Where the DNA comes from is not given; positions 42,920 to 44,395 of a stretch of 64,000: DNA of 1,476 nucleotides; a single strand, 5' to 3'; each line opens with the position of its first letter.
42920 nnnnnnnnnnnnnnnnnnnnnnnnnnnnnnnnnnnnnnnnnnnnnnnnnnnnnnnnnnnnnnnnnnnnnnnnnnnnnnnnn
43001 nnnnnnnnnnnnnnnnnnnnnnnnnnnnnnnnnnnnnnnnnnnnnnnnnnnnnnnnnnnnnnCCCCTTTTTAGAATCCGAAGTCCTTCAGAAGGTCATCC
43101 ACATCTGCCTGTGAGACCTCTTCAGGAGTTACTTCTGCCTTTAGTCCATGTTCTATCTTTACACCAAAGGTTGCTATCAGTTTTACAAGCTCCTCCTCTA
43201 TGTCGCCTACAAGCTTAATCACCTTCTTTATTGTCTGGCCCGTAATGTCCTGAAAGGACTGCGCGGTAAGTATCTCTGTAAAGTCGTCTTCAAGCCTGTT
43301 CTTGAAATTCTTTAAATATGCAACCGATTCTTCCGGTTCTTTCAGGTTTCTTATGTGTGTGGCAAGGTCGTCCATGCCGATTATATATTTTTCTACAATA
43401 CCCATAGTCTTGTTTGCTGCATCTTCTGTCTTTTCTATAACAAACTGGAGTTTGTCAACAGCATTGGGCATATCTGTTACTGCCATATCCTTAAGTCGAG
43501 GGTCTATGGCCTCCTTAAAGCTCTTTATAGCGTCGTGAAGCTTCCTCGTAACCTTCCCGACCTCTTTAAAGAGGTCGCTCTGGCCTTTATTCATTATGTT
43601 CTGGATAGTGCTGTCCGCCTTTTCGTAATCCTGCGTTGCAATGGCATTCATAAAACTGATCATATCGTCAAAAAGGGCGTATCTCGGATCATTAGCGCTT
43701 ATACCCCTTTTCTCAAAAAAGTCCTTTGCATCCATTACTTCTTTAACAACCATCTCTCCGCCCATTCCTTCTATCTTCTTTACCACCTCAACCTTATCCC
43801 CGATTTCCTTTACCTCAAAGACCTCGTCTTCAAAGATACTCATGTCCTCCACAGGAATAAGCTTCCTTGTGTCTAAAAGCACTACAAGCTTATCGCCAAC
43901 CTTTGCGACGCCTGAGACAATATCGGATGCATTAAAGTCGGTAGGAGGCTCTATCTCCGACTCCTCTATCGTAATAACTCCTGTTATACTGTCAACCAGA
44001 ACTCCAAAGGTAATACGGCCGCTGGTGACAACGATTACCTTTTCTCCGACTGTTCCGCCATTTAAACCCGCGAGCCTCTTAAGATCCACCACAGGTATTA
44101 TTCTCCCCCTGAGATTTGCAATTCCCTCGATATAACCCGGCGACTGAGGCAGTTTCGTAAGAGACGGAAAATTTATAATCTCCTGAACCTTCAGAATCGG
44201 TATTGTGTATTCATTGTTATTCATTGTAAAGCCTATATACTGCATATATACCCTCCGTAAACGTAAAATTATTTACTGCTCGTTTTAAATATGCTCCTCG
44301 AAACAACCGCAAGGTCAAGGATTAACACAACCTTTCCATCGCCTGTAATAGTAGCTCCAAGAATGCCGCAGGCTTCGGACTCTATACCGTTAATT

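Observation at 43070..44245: CheW-CheZ fusion: the coupling protein carries the CheY-P phosphatase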

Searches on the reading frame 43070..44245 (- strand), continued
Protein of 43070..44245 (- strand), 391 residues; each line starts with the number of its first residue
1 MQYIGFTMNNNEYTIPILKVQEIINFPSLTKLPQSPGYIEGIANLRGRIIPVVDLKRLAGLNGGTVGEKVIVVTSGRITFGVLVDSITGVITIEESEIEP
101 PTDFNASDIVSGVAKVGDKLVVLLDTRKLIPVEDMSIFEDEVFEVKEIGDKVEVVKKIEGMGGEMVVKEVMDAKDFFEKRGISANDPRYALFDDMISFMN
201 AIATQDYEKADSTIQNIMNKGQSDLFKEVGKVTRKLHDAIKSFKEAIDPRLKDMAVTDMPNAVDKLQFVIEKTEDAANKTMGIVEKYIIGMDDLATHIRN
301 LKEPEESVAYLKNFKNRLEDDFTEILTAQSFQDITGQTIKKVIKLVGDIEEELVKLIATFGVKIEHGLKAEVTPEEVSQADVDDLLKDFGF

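Call 29: find_related_loci(query=A1, collection=genome_contigs, flank=10000)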
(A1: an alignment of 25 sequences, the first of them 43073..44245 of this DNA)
Query A1 (391 aa) in genome_contigs; peptide patterns used: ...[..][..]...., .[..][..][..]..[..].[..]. (x = any residue, [..] = any of these).
139 stretches matched a pattern; 124 encode a relative of the query (tblastn E <= 1e-3); the best 80 are kept; 80 distinct loci.
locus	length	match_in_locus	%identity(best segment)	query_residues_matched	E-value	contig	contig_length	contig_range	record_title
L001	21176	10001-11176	91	1-391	0e+0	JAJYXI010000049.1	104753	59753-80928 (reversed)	MAG: Nitrospirae bacterium isolate FK3.bin35 NODE_280_length_104753_cov_8.824833, whole genome shotgun sequence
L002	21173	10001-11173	93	1-391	0e+0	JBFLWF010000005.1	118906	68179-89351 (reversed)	MAG: Nitrospirota bacterium isolate MAG025 MAG025_5, whole genome shotgun sequence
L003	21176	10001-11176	90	1-391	0e+0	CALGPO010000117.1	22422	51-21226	MAG: uncultured bacterium isolate N1_Bin_METABAT__18_1 genome assembly, contig: c_000000611216, whole genome shotgun seq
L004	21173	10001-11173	89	1-390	0e+0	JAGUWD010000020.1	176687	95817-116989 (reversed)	MAG: Thermodesulfovibrionales bacterium isolate DeMMO5_1 c_000000004882, whole genome shotgun sequence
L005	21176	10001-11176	80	1-391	0e+0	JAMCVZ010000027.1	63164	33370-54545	MAG: Nitrospirae bacterium isolate FK_Sedi_B_Bin.71 NODE_1071_length_63164_cov_17.6447, whole genome shotgun sequence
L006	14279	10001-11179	79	1-391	0e+0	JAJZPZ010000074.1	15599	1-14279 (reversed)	MAG: Nitrospirae bacterium isolate SKS1.bin28 NODE_6757_length_15599_cov_1.752133, whole genome shotgun sequence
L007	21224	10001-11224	78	1-391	0e+0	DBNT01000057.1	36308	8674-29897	MAG TPA_asm: Nitrospiraceae bacterium UBA665 UBA665_contig_494, whole genome shotgun sequence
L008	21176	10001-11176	77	1-391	0e+0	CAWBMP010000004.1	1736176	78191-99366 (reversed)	MAG: Nitrospirota bacterium isolate MFD01476.bin.1.234 genome assembly, contig: contig_6404, whole genome shotgun sequen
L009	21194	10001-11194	77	1-391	0e+0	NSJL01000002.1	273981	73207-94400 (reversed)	MAG: Nitrospira sp. isolate Ru_enrich_NS NODE_10_length_273981_cov_107.768, whole genome shotgun sequence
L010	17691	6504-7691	80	1-391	0e+0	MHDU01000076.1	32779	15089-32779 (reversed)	MAG: Nitrospirae bacterium GWB2_47_37 gwb2_scaffold_892, whole genome shotgun sequence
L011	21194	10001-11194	75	1-391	0e+0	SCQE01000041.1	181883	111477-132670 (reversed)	MAG: Nitrospirae bacterium isolate DP16D_bin.35 DP16D_bin.35-35617, whole genome shotgun sequence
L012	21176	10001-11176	75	1-391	0e+0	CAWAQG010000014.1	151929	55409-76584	MAG: Nitrospirota bacterium isolate MFD03726.bin.1.191 genome assembly, contig: contig_32816, whole genome shotgun seque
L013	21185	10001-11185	74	1-391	0e+0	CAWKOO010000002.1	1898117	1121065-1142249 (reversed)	MAG: Nitrospirota bacterium isolate MFD03726.bin.2.99 genome assembly, contig: contig_56649, whole genome shotgun sequen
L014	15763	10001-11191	72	1-391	0e+0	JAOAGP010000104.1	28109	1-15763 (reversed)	MAG: Thermodesulfovibrionales bacterium isolate SKW34 k141_1401690, whole genome shotgun sequence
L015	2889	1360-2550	71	1-391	0e+0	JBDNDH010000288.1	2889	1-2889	MAG: Thermodesulfovibrionales bacterium isolate RM_bin6_OCT21 C288, whole genome shotgun sequence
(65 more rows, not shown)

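Call 42: predict_structure(alignment_id=A2)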
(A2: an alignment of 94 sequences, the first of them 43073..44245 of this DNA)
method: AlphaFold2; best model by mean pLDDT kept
length: 391 residues; sequences in the alignment: 94
mean_pLDDT: 63.3   pTM: 0.34
mean pLDDT of the five models: 63.3, 62.0, 60.2, 46.6, 40.6
residues with pLDDT >= 90: 0; 70-90: 158; 50-70: 140; < 50: 93
segments of 3 or more residues with pLDDT < 50: 139-148, 151-174, 176-178, 180-189, 222-233, 236-247, 361-377
pLDDT, mean of each block of 10 residues (from residue 1): 80 81 81 72 75 75 66 76 83 74 57 71 72 55 41 42 42 48 46 66 73 70 45 47 48 54 68 70 76 74 70 79 72 64 67 58 32 44 60 43
secondary structure, 60 per line:
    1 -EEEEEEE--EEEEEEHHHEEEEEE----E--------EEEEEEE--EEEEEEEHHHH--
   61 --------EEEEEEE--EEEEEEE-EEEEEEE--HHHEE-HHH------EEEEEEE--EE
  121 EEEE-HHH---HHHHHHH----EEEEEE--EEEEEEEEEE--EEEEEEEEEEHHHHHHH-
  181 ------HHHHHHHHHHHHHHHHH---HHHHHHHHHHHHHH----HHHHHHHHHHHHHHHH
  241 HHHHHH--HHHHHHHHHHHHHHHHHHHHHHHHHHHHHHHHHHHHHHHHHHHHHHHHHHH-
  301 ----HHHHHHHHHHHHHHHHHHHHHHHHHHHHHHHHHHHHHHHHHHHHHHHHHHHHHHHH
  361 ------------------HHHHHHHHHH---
elements in order: E2-8 E11-16 E20-25 E39-45 E48-54 H55-58 E69-75 E78-84 E86-92 E110-116 E119-124 H132-138 E143-148 E151-160 E163-172 H173-179 H187-203 H207-220 H225-246 H249-299 H305-360 H379-388
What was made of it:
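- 43751..43855 (-): Acidic Glu/Val/Lys-rich interdomain linker (residues ~131-165); the boundaries are approximate. pLDDT below 50 over 139-189 (call 42).
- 43073..43750 (-): CheZ module (residues ~166-391): N-terminal helices, long helical hairpin 249-299/305-360, flexible tether 361-377, terminal helix 379-388. AF2 secondary structure (call 42).
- On CheW (Pfam PF01584 CheW-like domain): In the AF2 model, residues 1-130 have block-mean pLDDT of about 57-83, mostly 70-83 (call 42).
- On CheZ (Pfam PF04344): Residues 361-377 are low-confidence coil and residues 379-388 form a helix (call 42). A monomer hairpin is predicted (helices 249-299 and 305-360, pLDDT about 65-79, call 42).
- The AF2 model is only moderately confident (mean pLDDT 63; the linker and parts of CheZ fall below 50, call 42). 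The interdomain linker is long and predicted to be disordered (call 42), which argues against tight allosteric coupling.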

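Call 45: find_encoding_contigs(protein=P0019, flank=10000, max_places=3)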
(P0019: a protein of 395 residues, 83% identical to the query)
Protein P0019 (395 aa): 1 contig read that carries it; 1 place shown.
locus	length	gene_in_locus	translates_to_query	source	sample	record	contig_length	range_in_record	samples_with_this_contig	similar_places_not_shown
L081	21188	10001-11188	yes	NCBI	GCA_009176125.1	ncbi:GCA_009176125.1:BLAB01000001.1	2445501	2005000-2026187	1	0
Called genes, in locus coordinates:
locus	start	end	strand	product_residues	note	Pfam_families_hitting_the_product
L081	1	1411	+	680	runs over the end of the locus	PF00771:FHIPEP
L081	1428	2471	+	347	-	PF00448:SRP54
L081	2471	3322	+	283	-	PF10609:ParA, PF00142:Fer4_NifH (weak), PF01656:CbiA, PF02374:ArsA_ATPase (faint), PF13614:AAA_31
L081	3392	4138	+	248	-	PF04542:Sigma70_r2, PF04539:Sigma70_r3, PF08281:Sigma70_r4_2, PF04545:Sigma70_r4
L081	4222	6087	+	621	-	PF02985:HEAT (faint), PF03130:HEAT_PBS (faint), PF12717:Cnd1 (faint), PF13513:HEAT_EZ (faint), PF13646:HEAT_2 (weak), PF21581:SCD (faint), PF23227:HEAT_MROH2B_C (faint), PF13646:HEAT_2, +2 more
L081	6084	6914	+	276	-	PF03705:CheR_N, PF01739:CheR, PF08242:Methyltransf_12 (faint)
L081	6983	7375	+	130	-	PF00072:Response_reg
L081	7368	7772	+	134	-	PF00072:Response_reg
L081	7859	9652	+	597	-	PF01627:Hpt, PF02895:H-kinase_dim, PF02518:HATPase_c, PF01584:CheW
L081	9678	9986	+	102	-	-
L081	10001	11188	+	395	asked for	PF01584:CheW, PF04344:CheZ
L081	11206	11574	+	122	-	PF10779:XhlA (faint), PF23991:DUF7310 (weak), PF16326:ABC_tran_CTD (faint)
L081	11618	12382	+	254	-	PF12849:PBP_like_2, PF13531:SBP_bac_11 (weak)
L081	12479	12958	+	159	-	PF00581:Rhodanese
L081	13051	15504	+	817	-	PF00672:HAMP (weak), PF00015:MCPsignal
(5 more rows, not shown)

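Call 51: fold_search(model_id=the predicted structure, library=pdb)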
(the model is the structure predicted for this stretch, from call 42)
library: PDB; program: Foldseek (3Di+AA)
matches with E <= 10: 525; with E <= 0.001: 17
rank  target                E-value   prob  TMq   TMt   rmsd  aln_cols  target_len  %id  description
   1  9a72_B                2.7e-13  1.00  0.32  0.77   5.6       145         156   29  Integrative model of YFMS-CHEW by crosslinking MS and deep learning (released 2024-09-18)
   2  6s1k_C                1.4e-12  1.00  0.32  0.80   2.5       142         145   32  E. coli Core Signaling Unit, carrying QQQQ receptor mutation (released 2020-01-22)
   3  2qdl_B                4.0e-12  1.00  0.32  0.84   1.6       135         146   35  Crystal structure of scaffolding protein TtCheW from Thermoanaerobacter tengcongensis (released 2007-09-04)
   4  2ch4_Y                4.3e-12  1.00  0.33  0.87   2.0       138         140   26  Complex between Bacterial Chemotaxis histidine kinase CheA domains P4 and P5 and receptor-adaptor protein CheW (released 2006-04-18)
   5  8c5v_E                1.1e-11  1.00  0.33  0.85   1.9       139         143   32  Chemotaxis core signalling unit from E protein lysed E. coli cells (released 2023-09-13)
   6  2ch4_W                1.9e-11  1.00  0.33  0.87   2.1       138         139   26  Complex between Bacterial Chemotaxis histidine kinase CheA domains P4 and P5 and receptor-adaptor protein CheW (released 2006-04-18)
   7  2qdl_A                2.6e-11  1.00  0.32  0.78   2.0       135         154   35  Crystal structure of scaffolding protein TtCheW from Thermoanaerobacter tengcongensis (released 2007-09-04)
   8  2ho9_MODEL_1_A        6.1e-11  1.00  0.32  0.70   2.7       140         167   31  Solution Structure of chemotaxi protein CheW from Escherichia coli (released 2007-07-10)
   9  1k0s_MODEL_1_A        2.2e-10  1.00  0.29  0.68   4.5       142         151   27  Solution structure of the chemotaxis protein CheW from the thermophilic organism Thermotoga maritima (released 2002-02-06)
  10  4jpb_A                1.3e-08  1.00  0.30  0.84   2.1       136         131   21  The structure of a ternary complex between CheA domains P4 and P5 with CheW and with an unzipped fragment of TM14, a c (released 2013-08-28)
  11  2ch4_A                1.7e-08  1.00  0.27  0.32   4.2       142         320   19  Complex between Bacterial Chemotaxis histidine kinase CheA domains P4 and P5 and receptor-adaptor protein CheW (released 2006-04-18)
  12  2ch4_B                3.0e-08  1.00  0.28  0.35   4.0       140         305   19  Complex between Bacterial Chemotaxis histidine kinase CheA domains P4 and P5 and receptor-adaptor protein CheW (released 2006-04-18)
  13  3ur1_A                1.1e-07  1.00  0.28  0.41   2.6       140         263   21  The structure of a ternary complex between CheA domains P4 and P5 with CheW and with a truncated fragment of TM14, a c (released 2012-03-07)
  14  6s1k_A                1.7e-07  1.00  0.28  0.29   2.6       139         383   18  E. coli Core Signaling Unit, carrying QQQQ receptor mutation (released 2020-01-22)
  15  1b3q_A                2.0e-07  1.00  0.28  0.30   2.6       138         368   20  CRYSTAL STRUCTURE OF CHEA-289, A SIGNAL TRANSDUCING HISTIDINE KINASE (released 1999-12-15)
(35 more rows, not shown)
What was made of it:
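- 43856..44242 (-): CheW-type adaptor domain (residues 2-130). Foldseek TM 0.77-0.87 to CheW structures (call 51).
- On CheW (Pfam PF01584 CheW-like domain): Foldseek gives E = 1e-11 to 3e-13 and TM (target) 0.77-0.87 to 2QDL, 6S1K_C, 2CH4_W and 8C5V_E (call 51).
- Checked: The N-terminal domain models as a CheW fold (Foldseek TM 0.77-0.87 to solved CheW structures, call 51).
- CheW fold: call 51.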

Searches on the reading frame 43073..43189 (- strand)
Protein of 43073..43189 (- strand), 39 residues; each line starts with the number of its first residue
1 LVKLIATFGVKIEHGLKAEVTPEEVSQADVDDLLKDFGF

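Call 67: search_solved_structures(query=window:43073-43189:-, max_evalue=10, show_alignments=2)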
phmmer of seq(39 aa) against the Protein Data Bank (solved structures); distinct sequences matched with E-value up to 10: 0.
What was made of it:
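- Tried and rejected: C-terminal peptide alone. phmmer with only the last 39 residues against the PDB gave no hits because the query is too short (call 67).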
